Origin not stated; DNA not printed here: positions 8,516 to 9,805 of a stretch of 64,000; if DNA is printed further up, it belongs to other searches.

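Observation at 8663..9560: Shared C-terminal anchor module [TM / carboxypeptidase-regulatory-like beta-sandwich / TM-TM / second beta-sandwich] on two otherwise unrelated surface proteins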

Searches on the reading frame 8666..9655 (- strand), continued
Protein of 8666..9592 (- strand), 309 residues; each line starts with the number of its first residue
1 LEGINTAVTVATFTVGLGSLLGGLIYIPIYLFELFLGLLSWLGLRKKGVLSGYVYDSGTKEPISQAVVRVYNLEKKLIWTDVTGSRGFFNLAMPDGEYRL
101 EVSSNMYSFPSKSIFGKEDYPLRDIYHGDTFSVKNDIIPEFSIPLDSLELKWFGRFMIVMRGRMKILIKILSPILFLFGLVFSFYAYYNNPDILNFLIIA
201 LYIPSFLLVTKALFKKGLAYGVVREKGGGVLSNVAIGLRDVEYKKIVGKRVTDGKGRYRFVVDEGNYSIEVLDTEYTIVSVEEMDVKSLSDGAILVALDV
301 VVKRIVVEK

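Call 38: search_protein_families(library=pfam, proteins=[P0025, P0059, P0069, P0128, P0041, P0068, P0098, P0062, P0065], max_evalue=0.0001)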
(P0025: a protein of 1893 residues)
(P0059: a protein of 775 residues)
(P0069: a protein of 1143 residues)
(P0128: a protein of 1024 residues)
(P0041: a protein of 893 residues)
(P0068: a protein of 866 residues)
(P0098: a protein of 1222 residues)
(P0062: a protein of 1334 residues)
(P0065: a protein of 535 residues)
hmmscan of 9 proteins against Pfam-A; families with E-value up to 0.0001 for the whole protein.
P0025 (1893 aa): 6 families
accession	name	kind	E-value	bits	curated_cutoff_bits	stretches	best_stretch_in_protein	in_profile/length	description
PF10102.14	DUF2341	-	2.2e-16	60.5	23.4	1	92-149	1-59/84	Domain of unknown function (DUF2341)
PF00041.27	fn3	-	3.4e-13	50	25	0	1321-1356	48-82/84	Fibronectin type III domain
PF13620.12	CarboxypepD_reg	-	1.5e-09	38.5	32.3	1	1634-1691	3-59/82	Carboxypeptidase regulatory-like domain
PF17210.9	SdrD_B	-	1.7e-08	35.1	29.7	0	1809-1860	16-67/112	SdrD B-like domain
PF13715.12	CarbopepD_reg_2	-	2e-05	25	32.2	0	1634-1688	2-52/88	CarboxypepD_reg-like domain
PF17802.7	SpaA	-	3.2e-05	24.4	23.1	0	1639-1684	9-56/91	Prealbumin-like fold domain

P0059 (775 aa): 3 families
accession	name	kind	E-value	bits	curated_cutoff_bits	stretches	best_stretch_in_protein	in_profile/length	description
PF13620.12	CarboxypepD_reg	-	6.5e-13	49.3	32.3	1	518-574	4-60/82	Carboxypeptidase regulatory-like domain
PF17210.9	SdrD_B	-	1.2e-08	35.5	29.7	0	526-581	21-78/112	SdrD B-like domain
PF17802.7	SpaA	-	1.3e-07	32.1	23.1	0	691-735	10-56/91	Prealbumin-like fold domain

P0069 (1143 aa): 2 families
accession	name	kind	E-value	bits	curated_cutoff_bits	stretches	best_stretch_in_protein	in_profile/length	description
PF13620.12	CarboxypepD_reg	-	2.5e-12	47.4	32.3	1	886-942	4-60/82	Carboxypeptidase regulatory-like domain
PF13715.12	CarbopepD_reg_2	-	3.5e-05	24.2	32.2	0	1055-1113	3-58/88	CarboxypepD_reg-like domain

P0128 (1024 aa): 2 families
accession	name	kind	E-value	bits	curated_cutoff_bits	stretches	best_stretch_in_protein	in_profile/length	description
PF12733.13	Cadherin-like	-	6.4e-17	62.2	24.2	1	462-552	1-88/89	Cadherin-like beta sandwich domain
PF13620.12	CarboxypepD_reg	-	1.7e-10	41.5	32.3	0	773-827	5-59/82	Carboxypeptidase regulatory-like domain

P0041 (893 aa): 3 families
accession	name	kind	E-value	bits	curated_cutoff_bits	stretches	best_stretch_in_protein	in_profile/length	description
PF13620.12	CarboxypepD_reg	-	7.9e-16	58.6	32.3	2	632-693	4-60/82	Carboxypeptidase regulatory-like domain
PF17802.7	SpaA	-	4.5e-07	30.4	23.1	0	810-855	9-57/91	Prealbumin-like fold domain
PF13715.12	CarbopepD_reg_2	-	5.5e-06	26.8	32.2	0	806-855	3-49/88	CarboxypepD_reg-like domain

P0068 (866 aa): 2 families
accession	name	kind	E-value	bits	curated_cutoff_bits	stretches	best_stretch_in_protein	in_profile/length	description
PF18998.6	Flg_new_2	-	8e-58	192.8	23.6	4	47-115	1-71/73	Divergent InlB B-repeat domain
PF13620.12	CarboxypepD_reg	-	4.7e-08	33.7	32.3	0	613-667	6-60/82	Carboxypeptidase regulatory-like domain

P0098 (1222 aa): 3 families
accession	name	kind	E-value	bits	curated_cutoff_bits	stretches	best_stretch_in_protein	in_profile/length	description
PF13517.12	FG-GAP_3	-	2e-35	121.6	26.9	6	350-419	1-61/61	FG-GAP-like repeat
PF13620.12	CarboxypepD_reg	-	3e-12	47.1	32.3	1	969-1025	4-60/82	Carboxypeptidase regulatory-like domain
PF01839.29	FG-GAP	-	2.1e-06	27.9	22.1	0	350-363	9-22/37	FG-GAP repeat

P0062 (1334 aa): 2 families
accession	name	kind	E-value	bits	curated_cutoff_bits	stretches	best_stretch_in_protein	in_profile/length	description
PF13620.12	CarboxypepD_reg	-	4.5e-14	53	32.3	2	1077-1133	4-60/82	Carboxypeptidase regulatory-like domain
PF17210.9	SdrD_B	-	8.2e-09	36.1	29.7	0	1253-1309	19-76/112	SdrD B-like domain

P0065 (535 aa): 2 families
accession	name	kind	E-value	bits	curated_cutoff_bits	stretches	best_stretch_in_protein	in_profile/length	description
PF13620.12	CarboxypepD_reg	-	3.4e-11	43.8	32.3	1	278-334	4-60/82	Carboxypeptidase regulatory-like domain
PF17210.9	SdrD_B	-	1.8e-05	25.3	29.7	0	451-507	18-75/112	SdrD B-like domain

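Call 47: list_cluster_members(proteins=[P0008, P0098, P0068, P0128, P0062, P0065, P0147, P0134, P0025, P0059])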
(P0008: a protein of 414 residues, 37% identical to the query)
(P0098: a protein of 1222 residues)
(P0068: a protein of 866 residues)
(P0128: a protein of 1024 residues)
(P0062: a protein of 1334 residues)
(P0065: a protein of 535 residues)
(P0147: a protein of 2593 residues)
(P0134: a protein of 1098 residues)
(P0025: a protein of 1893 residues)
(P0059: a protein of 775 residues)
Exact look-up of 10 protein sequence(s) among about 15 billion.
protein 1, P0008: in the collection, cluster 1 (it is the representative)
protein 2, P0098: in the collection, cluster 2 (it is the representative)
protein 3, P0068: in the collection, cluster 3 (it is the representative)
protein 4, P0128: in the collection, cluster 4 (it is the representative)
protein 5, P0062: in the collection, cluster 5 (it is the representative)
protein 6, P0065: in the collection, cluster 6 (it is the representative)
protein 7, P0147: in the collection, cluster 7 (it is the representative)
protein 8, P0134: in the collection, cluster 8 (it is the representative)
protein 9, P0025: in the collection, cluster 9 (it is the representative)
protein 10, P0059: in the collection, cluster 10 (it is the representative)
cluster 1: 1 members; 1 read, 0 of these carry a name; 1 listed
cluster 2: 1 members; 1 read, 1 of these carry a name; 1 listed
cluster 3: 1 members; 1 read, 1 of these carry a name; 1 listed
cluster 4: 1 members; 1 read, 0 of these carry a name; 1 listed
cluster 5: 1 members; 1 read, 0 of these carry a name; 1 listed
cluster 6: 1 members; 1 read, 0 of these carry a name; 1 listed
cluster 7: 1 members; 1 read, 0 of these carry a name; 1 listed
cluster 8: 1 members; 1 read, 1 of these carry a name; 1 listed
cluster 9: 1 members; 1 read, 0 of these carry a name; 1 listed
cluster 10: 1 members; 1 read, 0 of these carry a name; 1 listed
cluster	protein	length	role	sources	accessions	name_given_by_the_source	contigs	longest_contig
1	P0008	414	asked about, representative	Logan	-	-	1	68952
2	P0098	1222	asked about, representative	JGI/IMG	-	hypothetical protein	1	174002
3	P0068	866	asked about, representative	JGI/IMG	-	hypothetical protein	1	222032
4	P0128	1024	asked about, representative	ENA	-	-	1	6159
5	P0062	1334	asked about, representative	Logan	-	-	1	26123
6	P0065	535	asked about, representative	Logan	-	-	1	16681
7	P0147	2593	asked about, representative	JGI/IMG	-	-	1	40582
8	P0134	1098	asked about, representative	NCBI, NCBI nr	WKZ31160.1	MAG: hypothetical protein QY318_00085 [Candidatus Dojkabacteria bacterium]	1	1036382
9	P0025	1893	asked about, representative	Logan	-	-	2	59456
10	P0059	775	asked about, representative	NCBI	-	-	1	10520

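Call 49: search_solved_structures(query=A1, max_evalue=0.01)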
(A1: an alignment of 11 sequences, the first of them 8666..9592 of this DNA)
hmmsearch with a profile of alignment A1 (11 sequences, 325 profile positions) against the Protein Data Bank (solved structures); distinct sequences matched with E-value up to 0.01: 4.
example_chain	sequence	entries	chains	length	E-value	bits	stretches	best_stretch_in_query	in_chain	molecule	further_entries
10ps_A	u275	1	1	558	3.2e-08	36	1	235-290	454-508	Serine-aspartate repeat-containing protein D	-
9c7v_B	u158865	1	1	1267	0.00048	22.2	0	245-291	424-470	BOS complex subunit NOMO2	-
4p0d_A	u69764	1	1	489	0.0016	20.6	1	72-117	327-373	Trypsin-resistant surface T6 protein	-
9e7m_Ta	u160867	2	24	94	0.0031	19.6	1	236-287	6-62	Tail fiber protein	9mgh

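Call 54: find_homologous_proteins(query=A2, max_evalue=1e-20)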
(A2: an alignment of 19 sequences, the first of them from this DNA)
Query A2 (19 sequences) (330 aa, profile of the alignment): 10 proteins with E <= 1e-20 among 8000 candidates.
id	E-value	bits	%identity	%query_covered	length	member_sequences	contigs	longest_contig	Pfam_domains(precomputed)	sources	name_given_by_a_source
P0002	3.0e-105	370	58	100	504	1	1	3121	PF13715.13,PF11974.15,PF17802.8,PF13620.13,PF17210.10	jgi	jgi:hypothetical protein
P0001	2.7e-104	367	60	96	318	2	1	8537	PF13715.13,PF11974.15,PF07210.19,PF17802.8,PF13620.13,PF17210.10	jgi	jgi:hypothetical protein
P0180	6.7e-103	362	59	100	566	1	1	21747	PF13715.13,PF11974.15,PF07210.19,PF17802.8,PF13620.13,PF17210.10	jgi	jgi:hypothetical protein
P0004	2.0e-94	334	41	97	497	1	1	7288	PF13715.13,PF17802.8,PF13620.13,PF17210.10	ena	-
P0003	2.4e-92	327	60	81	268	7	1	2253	PF13715.13,PF11974.15,PF07210.19,PF17802.8,PF13620.13,PF17210.10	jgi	jgi:hypothetical protein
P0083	9.9e-90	319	38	73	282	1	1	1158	PF13715.13,PF17802.8,PF13620.13,PF17210.10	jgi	-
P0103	5.0e-81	290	34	77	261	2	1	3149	PF17802.8,PF13620.13,PF17210.10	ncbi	-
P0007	3.3e-71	258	47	78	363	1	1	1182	PF13620.13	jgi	jgi:hypothetical protein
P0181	2.1e-37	147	26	75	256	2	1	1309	PF13620.13,PF22904.4,PF17210.10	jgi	jgi:hypothetical protein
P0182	3.1e-37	146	28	85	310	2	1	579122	PF13715.13,PF13620.13,PF17210.10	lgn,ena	-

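Call 55: find_encoding_contigs(protein=P0182, flank=8000, max_places=3)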
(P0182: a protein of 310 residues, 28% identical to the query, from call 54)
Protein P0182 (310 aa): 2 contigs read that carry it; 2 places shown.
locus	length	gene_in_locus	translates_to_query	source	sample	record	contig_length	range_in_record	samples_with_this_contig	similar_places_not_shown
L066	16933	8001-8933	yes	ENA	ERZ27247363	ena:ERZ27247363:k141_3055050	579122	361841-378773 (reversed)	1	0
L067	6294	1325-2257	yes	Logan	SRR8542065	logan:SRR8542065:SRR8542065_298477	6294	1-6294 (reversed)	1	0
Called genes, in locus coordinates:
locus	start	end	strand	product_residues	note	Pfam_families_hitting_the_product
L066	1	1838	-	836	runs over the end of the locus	PF00012:HSP70, PF06723:MreB_Mbl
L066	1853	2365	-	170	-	-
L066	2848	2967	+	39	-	-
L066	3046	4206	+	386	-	PF08843:AbiEii (weak)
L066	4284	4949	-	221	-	-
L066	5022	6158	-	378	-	PF04326:SLFN_AlbA_2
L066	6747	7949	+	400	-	PF26514:DUF8173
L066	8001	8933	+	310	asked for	PF13620:CarboxypepD_reg (weak), PF13715:CarbopepD_reg_2 (faint), PF17210:SdrD_B (faint), PF13620:CarboxypepD_reg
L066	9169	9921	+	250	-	PF01145:Band_7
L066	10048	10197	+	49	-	-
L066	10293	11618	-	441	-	PF22053:DUF6938 (weak)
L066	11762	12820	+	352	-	-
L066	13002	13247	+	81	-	-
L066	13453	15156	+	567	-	PF01743:PolyA_pol, PF12627:PolyA_pol_RNAbd, PF01966:HD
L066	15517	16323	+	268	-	-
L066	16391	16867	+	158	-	-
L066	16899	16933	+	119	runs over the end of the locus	PF01022:HTH_5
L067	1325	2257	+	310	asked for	PF13620:CarboxypepD_reg (weak), PF13715:CarbopepD_reg_2 (faint), PF17210:SdrD_B (faint), PF13620:CarboxypepD_reg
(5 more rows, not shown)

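Call 58: search_protein_families(library=pfam, proteins=[L066:6747-7946:+, L066:9169-9918:+, P0182], max_evalue=1)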
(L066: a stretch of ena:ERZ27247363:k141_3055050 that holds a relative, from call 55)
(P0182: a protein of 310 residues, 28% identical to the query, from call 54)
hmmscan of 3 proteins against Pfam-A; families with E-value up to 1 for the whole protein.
L066:6747-7946:+ (400 aa): 0 families

L066:9169-9918:+ (250 aa): 3 families
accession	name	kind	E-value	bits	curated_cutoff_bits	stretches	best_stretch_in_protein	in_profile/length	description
PF01145.31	Band_7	-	1.3e-40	139.8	23.6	1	15-191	2-166/176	SPFH domain / Band 7 family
PF13421.11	Band_7_1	-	0.0031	17.6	24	1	104-173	141-208/211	SPFH domain-Band 7 family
PF07028.16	DUF1319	-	0.072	13.8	28.1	1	67-135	17-81/109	Protein of unknown function (DUF1319)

P0182 (310 aa): 12 families
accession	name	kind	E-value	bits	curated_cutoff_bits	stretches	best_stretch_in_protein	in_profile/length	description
PF13620.12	CarboxypepD_reg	-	7.7e-17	61.9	32.3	2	225-284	4-62/82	Carboxypeptidase regulatory-like domain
PF13715.12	CarbopepD_reg_2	-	3.6e-11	43.4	32.2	2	225-285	3-59/88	CarboxypepD_reg-like domain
PF17210.9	SdrD_B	-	1.6e-07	31.9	29.7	2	230-278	19-66/112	SdrD B-like domain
PF11974.14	bMG3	-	0.00021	21.6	34.9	1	48-100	6-59/103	Bacterial alpha-2-macroglobulin MG3 domain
PF22902.2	NOMO1-like_9th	-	0.00087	19.5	27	0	64-109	20-65/75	BOS complex subunit NOMO1-like, beta sandwich domain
PF08400.16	phage_tail_N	-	0.028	14.8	26.6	0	256-283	42-69/134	Prophage tail fibre N-terminal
PF23194.1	NOMO_5th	-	0.048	14.5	27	0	238-276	18-56/89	NOMO fifth transthyretin-like domain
PF25094.1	R3H_PUS7L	-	0.072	13.7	27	1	211-259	13-59/73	PUS7L R3H domain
PF12866.13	DUF3823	-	0.15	12.8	27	0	237-279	19-62/90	Protein of unknown function (DUF3823) N-terminal domain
PF23374.1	Fn3_arc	-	0.25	11.9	28.9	0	60-112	27-73/78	Archaeal fibronectin-III type-like domain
PF17936.7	Big_6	-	0.31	11.8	27.6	0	63-98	16-51/83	Bacterial Ig domain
PF03248.18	Rer1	-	0.89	9.8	23.9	0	3-46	24-67/167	Rer1 family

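Call 61: find_related_loci(query=A1, collection=viral_contigs, flank=5000)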
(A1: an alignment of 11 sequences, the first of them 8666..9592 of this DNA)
Query A1 (309 aa) in viral_contigs; peptide patterns used: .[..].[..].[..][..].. (x = any residue, [..] = any of these).
10 stretches matched a pattern, but none encodes a relative of the query by tblastn (E <= 1e-3).

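Call 62: find_related_loci(query=A1, collection=metagenome_contigs, flank=8000)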
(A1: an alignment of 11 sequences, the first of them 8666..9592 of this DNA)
Query A1 (309 aa) in metagenome_contigs; peptide patterns used: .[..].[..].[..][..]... (x = any residue, [..] = any of these).
74 stretches matched a pattern; 60 encode a relative of the query (tblastn E <= 1e-3); 60 distinct loci.
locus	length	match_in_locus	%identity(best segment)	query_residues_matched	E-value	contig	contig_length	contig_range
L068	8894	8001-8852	72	26-309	2e-131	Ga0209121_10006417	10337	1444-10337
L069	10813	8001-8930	60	1-309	2e-122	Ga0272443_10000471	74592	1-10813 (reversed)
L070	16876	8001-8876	58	18-309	1e-115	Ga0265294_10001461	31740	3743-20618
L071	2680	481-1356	60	18-309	8e-110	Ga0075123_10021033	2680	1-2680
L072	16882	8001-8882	43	14-305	1e-79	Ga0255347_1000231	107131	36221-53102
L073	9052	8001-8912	42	1-309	3e-78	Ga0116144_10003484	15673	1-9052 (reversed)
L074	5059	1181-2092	42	1-309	4e-77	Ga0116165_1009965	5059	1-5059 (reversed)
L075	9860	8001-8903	44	1-302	5e-77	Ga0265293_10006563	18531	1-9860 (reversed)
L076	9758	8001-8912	41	1-309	3e-75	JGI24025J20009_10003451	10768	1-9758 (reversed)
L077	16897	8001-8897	46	9-305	5e-81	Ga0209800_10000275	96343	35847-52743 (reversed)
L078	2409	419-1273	45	21-305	6e-76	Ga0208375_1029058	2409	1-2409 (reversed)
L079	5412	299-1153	45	21-305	3e-74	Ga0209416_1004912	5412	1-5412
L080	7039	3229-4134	47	6-306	5e-74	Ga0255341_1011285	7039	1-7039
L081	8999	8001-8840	46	27-306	6e-74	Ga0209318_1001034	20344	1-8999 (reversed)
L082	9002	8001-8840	46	27-306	6e-74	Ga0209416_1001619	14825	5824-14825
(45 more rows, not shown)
